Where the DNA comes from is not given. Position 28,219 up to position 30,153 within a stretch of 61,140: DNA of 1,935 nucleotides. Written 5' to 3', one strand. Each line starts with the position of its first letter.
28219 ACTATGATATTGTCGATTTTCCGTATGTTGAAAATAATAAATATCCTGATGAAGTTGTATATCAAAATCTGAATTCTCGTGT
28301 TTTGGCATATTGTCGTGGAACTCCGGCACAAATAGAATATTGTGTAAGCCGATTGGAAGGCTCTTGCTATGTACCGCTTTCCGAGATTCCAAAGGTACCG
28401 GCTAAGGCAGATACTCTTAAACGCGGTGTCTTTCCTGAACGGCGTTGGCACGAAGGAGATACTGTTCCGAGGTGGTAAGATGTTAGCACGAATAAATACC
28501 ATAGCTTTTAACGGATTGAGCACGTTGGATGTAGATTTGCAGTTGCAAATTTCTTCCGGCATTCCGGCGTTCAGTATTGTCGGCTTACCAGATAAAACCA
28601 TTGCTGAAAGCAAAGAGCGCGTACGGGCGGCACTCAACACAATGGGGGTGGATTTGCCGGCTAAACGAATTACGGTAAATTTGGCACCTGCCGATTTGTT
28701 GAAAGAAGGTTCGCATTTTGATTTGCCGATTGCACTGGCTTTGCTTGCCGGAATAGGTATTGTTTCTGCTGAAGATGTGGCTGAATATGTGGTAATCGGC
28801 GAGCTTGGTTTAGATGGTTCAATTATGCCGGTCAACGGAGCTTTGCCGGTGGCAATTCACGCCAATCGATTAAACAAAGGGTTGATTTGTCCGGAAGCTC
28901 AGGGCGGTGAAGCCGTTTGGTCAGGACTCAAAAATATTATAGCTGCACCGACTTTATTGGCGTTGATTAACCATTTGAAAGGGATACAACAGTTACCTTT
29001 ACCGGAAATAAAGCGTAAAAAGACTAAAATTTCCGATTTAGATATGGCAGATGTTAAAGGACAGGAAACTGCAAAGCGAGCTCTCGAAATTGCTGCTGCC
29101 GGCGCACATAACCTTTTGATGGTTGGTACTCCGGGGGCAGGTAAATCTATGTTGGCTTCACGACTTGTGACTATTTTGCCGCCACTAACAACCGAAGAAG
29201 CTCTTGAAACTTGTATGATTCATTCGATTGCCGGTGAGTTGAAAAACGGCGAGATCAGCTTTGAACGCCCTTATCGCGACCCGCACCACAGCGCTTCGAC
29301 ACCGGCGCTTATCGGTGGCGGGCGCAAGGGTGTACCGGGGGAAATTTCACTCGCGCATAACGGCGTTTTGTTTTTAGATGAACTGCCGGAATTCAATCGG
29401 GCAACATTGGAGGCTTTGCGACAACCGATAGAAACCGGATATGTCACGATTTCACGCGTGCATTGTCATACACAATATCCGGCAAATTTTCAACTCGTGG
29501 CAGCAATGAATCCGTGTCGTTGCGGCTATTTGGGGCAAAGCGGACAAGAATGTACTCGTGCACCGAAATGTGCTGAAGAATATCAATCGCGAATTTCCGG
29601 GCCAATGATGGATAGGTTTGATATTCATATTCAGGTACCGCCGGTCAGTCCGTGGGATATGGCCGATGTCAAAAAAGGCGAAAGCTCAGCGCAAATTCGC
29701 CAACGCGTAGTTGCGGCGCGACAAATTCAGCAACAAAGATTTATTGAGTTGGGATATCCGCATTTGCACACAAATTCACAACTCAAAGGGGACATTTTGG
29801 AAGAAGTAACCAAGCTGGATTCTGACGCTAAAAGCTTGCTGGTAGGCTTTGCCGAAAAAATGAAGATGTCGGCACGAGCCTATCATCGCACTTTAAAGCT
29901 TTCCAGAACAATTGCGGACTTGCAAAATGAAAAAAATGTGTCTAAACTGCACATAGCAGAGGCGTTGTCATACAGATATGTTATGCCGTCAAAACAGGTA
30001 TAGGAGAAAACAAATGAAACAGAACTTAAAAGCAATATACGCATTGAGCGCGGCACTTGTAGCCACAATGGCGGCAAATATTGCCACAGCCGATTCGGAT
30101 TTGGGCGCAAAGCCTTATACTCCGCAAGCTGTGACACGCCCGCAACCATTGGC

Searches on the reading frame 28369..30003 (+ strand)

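Call 7: search_protein_families(library=ncbifam, max_evalue=0.001, proteins=[window:28369-30003:+])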
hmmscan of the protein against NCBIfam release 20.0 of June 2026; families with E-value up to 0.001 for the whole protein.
window:28369-30003:+ (544 aa): 7 families
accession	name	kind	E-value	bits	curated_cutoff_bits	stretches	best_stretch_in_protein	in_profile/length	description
TIGR00368.1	TIGR00368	hypoth_equivalog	2.7e-167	557.3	362.4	1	48-536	7-499/499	YifB family Mg chelatase-like AAA ATPase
NF007365.0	PRK09862.1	equivalog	2.1e-129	432.4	530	1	41-538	5-494/506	YifB family Mg chelatase-like AAA ATPase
TIGR02442.1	Cob-chelat-sub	hypoth_equivalog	1.3e-08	33.8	779.45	1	313-382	110-179/641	putative cobaltochelatase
TIGR00764.1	lon_rel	equivalog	1e-06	27.7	516.6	1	228-276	19-67/608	ATP-dependent protease LonB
NF038308.1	RNA_repair_RtcR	equivalog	4.3e-06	25.8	650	0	323-381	271-327/530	RNA repair transcriptional activator RtcR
TIGR02031.1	BchD-ChlD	equivalog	0.00021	20.1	499.55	1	233-382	1-143/608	magnesium chelatase ATPase subunit D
TIGR02902.1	spore_lonB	equivalog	0.00067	18.4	723.3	0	211-355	51-200/531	ATP-dependent protease LonB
